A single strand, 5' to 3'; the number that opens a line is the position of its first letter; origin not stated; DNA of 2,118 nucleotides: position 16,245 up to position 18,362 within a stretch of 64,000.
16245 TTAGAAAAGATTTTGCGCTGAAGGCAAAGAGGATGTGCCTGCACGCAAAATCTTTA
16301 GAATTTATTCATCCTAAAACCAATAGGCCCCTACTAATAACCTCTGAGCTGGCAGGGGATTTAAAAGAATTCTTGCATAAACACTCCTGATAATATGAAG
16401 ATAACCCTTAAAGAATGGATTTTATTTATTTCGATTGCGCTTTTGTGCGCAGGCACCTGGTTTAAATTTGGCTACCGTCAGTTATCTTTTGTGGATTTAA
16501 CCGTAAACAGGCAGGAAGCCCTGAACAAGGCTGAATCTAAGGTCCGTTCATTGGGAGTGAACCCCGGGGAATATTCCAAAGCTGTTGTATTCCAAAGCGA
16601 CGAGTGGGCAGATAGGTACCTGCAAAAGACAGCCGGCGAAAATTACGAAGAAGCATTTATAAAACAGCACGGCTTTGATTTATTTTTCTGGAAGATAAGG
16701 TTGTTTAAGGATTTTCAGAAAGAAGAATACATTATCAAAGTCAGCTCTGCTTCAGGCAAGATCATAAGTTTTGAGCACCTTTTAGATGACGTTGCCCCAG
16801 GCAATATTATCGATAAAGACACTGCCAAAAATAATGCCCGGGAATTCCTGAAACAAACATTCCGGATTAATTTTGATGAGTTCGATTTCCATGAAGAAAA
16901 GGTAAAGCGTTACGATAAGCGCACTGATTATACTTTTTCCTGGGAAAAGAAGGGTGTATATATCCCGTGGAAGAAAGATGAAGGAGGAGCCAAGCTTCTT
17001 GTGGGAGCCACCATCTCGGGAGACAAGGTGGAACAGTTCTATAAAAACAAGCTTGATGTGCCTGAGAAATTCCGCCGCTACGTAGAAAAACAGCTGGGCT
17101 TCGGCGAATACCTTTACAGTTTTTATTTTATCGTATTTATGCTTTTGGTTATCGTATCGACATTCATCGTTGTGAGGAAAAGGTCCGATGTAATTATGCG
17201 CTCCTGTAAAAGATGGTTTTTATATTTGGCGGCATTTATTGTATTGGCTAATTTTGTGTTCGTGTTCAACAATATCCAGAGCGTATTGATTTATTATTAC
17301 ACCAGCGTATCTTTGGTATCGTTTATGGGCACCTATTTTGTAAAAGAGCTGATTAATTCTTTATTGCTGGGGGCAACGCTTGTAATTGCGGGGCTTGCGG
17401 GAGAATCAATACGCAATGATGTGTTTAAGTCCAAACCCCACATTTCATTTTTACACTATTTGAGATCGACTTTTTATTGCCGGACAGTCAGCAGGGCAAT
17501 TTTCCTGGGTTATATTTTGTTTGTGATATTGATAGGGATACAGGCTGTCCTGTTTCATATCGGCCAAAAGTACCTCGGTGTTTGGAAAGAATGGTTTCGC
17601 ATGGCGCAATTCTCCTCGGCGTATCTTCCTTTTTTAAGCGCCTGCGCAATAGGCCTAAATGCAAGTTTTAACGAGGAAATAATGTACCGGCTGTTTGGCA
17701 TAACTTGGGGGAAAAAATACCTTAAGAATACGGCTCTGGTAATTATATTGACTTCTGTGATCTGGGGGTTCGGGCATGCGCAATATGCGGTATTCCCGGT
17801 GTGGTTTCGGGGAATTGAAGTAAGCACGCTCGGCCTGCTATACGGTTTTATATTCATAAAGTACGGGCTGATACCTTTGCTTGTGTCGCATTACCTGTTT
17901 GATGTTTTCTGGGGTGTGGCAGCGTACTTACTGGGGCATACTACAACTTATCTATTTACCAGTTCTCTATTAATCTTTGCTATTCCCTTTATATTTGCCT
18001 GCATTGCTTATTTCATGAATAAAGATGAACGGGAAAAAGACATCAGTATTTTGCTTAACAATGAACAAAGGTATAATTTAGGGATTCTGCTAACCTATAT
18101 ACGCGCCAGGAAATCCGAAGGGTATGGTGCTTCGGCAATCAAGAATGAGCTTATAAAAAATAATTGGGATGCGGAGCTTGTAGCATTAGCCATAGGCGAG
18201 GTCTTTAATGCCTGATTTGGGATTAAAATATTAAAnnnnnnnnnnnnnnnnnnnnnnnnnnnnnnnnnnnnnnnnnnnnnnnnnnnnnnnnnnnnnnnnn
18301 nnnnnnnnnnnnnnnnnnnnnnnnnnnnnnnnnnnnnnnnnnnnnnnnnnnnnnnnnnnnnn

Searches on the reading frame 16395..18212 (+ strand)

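Call 35: search_protein_families(library=pfam, proteins=[window:16395-18212:+])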
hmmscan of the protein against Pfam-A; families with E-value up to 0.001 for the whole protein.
window:16395-18212:+ (606 aa): 1 family
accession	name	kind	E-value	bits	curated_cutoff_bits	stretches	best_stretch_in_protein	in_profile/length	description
PF16244.11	DUF4901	-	0.00061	20.4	27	1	96-191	35-125/148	YcdB, YcdC repeated domain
